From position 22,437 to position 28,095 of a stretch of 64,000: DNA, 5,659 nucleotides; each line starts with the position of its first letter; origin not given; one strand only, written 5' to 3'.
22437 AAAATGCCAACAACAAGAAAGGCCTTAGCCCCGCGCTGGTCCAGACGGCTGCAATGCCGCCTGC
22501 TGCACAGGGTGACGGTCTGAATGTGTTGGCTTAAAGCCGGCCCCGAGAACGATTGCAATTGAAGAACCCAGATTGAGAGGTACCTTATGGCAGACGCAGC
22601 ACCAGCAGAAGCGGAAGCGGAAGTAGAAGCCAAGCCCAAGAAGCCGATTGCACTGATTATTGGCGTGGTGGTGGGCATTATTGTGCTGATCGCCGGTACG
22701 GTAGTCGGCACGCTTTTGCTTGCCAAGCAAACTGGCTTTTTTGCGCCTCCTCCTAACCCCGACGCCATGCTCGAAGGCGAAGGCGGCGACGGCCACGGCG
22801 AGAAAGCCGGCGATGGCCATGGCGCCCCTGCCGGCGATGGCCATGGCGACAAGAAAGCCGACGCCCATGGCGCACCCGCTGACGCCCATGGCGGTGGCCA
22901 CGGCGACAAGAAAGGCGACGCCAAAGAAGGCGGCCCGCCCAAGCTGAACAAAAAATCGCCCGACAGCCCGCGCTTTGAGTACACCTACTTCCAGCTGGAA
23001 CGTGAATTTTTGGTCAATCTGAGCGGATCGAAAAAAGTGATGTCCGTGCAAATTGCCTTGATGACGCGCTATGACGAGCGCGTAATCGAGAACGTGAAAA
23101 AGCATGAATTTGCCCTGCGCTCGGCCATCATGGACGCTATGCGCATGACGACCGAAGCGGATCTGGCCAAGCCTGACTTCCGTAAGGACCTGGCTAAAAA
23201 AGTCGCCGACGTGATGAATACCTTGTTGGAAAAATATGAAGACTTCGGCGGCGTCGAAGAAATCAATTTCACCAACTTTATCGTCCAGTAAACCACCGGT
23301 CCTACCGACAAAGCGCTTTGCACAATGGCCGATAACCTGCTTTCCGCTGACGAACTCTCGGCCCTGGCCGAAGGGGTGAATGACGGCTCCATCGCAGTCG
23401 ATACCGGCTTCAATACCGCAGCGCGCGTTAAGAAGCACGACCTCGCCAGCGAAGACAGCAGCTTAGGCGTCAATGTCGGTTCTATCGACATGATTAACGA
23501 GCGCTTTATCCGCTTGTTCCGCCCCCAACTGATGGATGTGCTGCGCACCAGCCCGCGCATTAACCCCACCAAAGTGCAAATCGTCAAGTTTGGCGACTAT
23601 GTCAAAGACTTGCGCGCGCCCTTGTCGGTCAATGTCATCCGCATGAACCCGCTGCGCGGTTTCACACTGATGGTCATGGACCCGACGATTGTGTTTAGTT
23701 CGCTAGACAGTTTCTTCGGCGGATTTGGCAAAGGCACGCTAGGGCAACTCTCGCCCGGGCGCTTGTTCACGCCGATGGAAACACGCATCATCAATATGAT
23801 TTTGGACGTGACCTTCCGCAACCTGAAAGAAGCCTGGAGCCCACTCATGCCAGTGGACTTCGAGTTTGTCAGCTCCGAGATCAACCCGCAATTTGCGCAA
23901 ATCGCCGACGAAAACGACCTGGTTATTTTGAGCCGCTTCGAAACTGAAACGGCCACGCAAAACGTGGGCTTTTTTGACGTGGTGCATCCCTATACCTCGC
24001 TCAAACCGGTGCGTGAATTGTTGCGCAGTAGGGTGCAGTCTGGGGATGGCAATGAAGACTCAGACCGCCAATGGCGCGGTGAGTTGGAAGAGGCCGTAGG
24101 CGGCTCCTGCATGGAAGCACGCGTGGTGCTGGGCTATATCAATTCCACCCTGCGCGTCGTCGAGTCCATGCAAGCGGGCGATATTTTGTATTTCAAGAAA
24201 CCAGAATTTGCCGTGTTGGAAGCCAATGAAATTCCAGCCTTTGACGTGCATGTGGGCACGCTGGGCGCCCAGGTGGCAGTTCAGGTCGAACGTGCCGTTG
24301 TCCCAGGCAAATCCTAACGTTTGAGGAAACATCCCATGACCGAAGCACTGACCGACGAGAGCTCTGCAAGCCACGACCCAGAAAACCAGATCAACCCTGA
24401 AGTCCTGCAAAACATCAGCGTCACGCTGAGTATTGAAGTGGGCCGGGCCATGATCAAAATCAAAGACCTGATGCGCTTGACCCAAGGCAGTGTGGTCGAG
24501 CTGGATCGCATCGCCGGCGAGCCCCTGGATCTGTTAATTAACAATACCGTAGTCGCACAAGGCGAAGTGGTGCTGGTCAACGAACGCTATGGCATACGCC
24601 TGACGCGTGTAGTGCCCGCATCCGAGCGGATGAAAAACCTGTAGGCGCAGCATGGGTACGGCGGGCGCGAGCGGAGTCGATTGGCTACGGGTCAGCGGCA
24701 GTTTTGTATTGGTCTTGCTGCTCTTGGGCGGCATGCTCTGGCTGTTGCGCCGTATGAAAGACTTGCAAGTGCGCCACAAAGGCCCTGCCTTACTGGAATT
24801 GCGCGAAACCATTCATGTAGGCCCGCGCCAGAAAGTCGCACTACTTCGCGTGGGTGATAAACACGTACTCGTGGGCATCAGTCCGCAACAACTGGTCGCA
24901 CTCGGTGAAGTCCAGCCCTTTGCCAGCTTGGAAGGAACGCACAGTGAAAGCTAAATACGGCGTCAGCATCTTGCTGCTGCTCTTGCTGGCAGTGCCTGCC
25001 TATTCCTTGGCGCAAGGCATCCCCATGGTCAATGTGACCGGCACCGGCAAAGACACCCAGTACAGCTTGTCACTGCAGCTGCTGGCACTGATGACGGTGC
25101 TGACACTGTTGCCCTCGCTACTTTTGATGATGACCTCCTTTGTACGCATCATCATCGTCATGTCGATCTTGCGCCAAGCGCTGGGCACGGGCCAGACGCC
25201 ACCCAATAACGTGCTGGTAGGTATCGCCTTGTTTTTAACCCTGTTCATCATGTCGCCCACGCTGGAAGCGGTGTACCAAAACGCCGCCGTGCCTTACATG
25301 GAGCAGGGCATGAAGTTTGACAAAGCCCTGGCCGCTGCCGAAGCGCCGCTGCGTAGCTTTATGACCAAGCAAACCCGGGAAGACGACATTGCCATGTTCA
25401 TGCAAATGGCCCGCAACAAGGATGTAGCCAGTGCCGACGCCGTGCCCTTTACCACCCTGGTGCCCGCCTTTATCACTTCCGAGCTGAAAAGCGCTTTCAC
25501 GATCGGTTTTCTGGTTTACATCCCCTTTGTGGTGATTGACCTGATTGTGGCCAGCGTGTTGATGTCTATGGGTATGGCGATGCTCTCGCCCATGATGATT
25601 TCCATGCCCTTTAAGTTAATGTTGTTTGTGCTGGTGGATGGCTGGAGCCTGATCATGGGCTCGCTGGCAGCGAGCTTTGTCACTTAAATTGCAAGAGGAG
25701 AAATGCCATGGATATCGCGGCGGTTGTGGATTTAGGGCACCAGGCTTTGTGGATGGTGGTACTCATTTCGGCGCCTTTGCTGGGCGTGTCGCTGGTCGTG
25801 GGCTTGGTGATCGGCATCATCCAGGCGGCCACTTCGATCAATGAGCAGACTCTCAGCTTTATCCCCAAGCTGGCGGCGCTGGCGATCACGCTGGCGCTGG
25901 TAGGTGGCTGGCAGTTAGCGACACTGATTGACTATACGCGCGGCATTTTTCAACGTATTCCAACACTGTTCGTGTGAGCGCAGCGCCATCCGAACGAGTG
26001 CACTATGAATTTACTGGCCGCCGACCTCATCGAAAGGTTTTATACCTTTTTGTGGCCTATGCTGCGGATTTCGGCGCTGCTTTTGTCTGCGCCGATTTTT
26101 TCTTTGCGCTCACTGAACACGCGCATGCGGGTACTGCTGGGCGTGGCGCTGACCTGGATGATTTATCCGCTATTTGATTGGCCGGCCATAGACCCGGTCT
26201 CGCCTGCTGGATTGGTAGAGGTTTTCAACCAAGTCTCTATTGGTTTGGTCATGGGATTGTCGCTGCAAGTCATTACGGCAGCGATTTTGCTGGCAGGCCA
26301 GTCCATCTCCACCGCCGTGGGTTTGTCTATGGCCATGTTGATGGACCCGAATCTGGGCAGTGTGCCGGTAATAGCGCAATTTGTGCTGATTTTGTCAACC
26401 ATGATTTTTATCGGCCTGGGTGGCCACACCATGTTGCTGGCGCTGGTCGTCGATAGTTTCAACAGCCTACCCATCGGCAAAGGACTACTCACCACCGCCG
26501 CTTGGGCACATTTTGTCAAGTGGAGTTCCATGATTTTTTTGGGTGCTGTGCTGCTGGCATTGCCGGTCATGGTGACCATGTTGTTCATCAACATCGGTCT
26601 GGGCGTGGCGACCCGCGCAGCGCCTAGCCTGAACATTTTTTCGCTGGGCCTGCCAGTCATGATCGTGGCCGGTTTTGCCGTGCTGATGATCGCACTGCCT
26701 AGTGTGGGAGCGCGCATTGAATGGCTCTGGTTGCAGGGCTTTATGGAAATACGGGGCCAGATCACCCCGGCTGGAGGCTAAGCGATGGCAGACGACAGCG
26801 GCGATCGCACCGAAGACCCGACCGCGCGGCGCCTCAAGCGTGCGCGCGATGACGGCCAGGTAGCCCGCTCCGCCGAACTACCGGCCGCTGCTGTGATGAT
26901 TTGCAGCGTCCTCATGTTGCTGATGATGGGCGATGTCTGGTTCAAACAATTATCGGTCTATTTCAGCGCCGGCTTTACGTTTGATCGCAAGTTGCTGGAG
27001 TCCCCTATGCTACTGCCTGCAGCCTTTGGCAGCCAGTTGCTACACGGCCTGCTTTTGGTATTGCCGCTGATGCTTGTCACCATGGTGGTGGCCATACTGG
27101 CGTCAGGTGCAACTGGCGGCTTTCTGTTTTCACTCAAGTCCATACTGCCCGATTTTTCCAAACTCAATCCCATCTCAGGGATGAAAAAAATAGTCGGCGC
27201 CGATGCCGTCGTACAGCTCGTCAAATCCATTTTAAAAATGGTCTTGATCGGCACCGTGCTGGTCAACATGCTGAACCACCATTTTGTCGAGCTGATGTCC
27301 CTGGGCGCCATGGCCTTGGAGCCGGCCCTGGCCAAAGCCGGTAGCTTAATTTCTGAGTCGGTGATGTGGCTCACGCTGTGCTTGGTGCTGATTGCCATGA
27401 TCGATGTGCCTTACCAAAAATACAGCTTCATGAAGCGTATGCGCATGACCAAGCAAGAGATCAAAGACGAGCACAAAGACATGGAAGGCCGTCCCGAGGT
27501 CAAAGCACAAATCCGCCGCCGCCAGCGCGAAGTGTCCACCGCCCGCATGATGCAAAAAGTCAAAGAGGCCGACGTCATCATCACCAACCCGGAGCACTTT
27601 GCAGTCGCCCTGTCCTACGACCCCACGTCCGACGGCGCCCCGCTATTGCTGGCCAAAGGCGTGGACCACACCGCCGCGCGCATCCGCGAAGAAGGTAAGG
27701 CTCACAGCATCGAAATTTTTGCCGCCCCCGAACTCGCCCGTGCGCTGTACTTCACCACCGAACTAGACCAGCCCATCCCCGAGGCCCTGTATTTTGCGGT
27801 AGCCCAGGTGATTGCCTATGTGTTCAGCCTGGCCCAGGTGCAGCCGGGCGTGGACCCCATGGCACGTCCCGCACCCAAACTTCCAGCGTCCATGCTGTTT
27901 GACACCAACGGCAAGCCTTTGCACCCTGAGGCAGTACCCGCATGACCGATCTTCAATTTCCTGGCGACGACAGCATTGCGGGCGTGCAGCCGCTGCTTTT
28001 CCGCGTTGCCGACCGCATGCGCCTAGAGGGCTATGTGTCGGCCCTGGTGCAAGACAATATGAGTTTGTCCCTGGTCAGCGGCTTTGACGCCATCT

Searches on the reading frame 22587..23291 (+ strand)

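Call 8: search_protein_families(library=ncbifam, proteins=[window:22587-23291:+], max_evalue=0.001)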
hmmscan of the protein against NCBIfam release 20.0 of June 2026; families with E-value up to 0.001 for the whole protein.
window:22587-23291:+ (234 aa): 4 families
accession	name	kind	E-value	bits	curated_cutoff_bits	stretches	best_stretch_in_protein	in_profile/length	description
NF004285.1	PRK05696.1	equivalog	4.8e-13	49.2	179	1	119-234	55-171/171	flagellar basal body-associated protein FliL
NF005435.1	PRK07021.1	equivalog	1.8e-08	34.4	131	1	127-234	49-157/157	flagellar basal body-associated protein FliL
NF006283.1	PRK08455.1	equivalog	0.00012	21.8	187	0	136-234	88-182/182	flagellar basal body-associated protein FliL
NF005826.1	PRK07718.1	equivalog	0.00034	20.6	140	1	140-234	55-143/143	flagellar basal body-associated protein FliL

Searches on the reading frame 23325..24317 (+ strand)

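Call 8: search_protein_families(library=ncbifam, proteins=[window:23325-24317:+], max_evalue=0.001)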
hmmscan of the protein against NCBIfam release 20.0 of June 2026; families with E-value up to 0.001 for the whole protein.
window:23325-24317:+ (330 aa): 2 families
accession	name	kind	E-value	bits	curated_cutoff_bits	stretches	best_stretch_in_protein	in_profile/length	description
TIGR01397.1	fliM_switch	equivalog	3.2e-72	243.4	219.6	1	5-325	2-319/320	flagellar motor switch protein FliM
NF005194.1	PRK06666.1-5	equivalog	7.1e-14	51.7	206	1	5-292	4-291/327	flagellar motor switch protein FliM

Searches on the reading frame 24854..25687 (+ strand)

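Call 8: search_protein_families(library=ncbifam, proteins=[window:24854-25687:+], max_evalue=0.001)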
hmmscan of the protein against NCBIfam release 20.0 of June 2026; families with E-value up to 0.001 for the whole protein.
window:24854-25687:+ (277 aa): 4 families
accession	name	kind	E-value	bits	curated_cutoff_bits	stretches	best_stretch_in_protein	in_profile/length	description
TIGR01103.1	fliP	equivalog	1.5e-82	276.1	217.45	1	79-275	1-197/197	flagellar type III secretion system pore protein FliP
NF009438.0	PRK12797.1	subfamily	1.4e-63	214.5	179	1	71-275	6-216/217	EscR/YscR/HrcR family type III secretion system export apparatus protein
TIGR01102.1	yscR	equivalog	7.4e-59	198.9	208.6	1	76-270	1-201/202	type III secretion system export apparatus subunit SctR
NF009437.0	PRK12796.1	equivalog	5.4e-45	153.7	263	1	73-275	5-217/223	EscR/YscR/HrcR family type III secretion system export apparatus protein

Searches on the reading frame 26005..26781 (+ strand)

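Call 8: search_protein_families(library=ncbifam, proteins=[window:26005-26781:+], max_evalue=0.001)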
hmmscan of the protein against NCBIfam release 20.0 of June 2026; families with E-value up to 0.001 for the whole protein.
window:26005-26781:+ (258 aa): 5 families
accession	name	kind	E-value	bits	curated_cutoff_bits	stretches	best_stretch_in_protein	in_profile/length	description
TIGR01400.1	fliR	equivalog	2.6e-54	184.4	168.6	1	13-243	2-235/245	flagellar biosynthetic protein FliR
NF009411.0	PRK12772.1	equivalog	7.2e-30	103.9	739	1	16-234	11-232/610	fused FliR family export protein/FlhB family type III secretion system protein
TIGR01401.1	fliR_like_III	equivalog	5.7e-23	81.7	163.05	1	14-233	10-232/253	type III secretion system export apparatus subunit SctT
NF009416.1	PRK12780.1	equivalog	7e-15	55.3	306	1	20-229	14-228/247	flagellar biosynthesis protein FliR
NF011876.0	PRK15349.1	equivalog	2.2e-09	37.6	275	1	70-233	71-236/259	EscT/YscT/HrcT family type III secretion system export apparatus protein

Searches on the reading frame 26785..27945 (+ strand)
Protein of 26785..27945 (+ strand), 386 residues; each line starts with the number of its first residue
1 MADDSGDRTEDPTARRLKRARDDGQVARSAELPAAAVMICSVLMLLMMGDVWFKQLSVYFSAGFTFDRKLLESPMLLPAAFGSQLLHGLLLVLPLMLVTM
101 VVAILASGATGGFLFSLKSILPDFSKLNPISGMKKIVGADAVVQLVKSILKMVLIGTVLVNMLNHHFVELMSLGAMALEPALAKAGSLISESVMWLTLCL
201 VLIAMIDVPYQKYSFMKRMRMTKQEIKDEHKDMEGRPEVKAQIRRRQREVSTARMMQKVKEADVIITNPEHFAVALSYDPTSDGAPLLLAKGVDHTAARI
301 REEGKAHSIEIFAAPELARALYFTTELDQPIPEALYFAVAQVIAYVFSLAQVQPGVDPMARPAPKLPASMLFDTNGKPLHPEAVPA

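Call 8: search_protein_families(library=ncbifam, proteins=[window:26785-27945:+], max_evalue=0.001)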
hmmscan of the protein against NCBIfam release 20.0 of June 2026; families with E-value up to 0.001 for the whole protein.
window:26785-27945:+ (386 aa): 9 families
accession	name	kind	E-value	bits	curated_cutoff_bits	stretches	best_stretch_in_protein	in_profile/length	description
TIGR00328.1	flhB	equivalog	8.2e-116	387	349.25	1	7-351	2-346/348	flagellar biosynthesis protein FlhB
TIGR01404.2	FlhB_rel_III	equivalog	1.5e-90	304.1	358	1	8-346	2-338/341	type III secretion system export apparatus subunit SctU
NF009411.0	PRK12772.1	equivalog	2.7e-86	290.3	739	1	5-350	262-607/610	fused FliR family export protein/FlhB family type III secretion system protein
NF009117.0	PRK12468.1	equivalog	3.8e-82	276.1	712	1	1-353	1-354/386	flagellar biosynthesis protein FlhB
NF009364.0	PRK12721.1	equivalog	6e-63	213.1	381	1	7-349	3-343/352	EscU/YscU/HrcU family type III secretion system export apparatus switch protein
NF004950.0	PRK06298.1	equivalog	3e-59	200.9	434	1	6-350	2-345/360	type III secretion system protein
NF009412.0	PRK12773.1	equivalog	6.6e-48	163.3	886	1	2-348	298-644/649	flagellar biosynthesis protein FlhB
NF006017.0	PRK08156.1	equivalog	2.2e-44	152.2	394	1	6-328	2-317/367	EscU/YscU/HrcU family type III secretion system export apparatus switch protein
TIGR00789.1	flhB_rel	hypoth_equivalog_domain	5.4e-16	58.6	117.35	1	272-350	4-81/84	FlhB-like flagellar biosynthesis protein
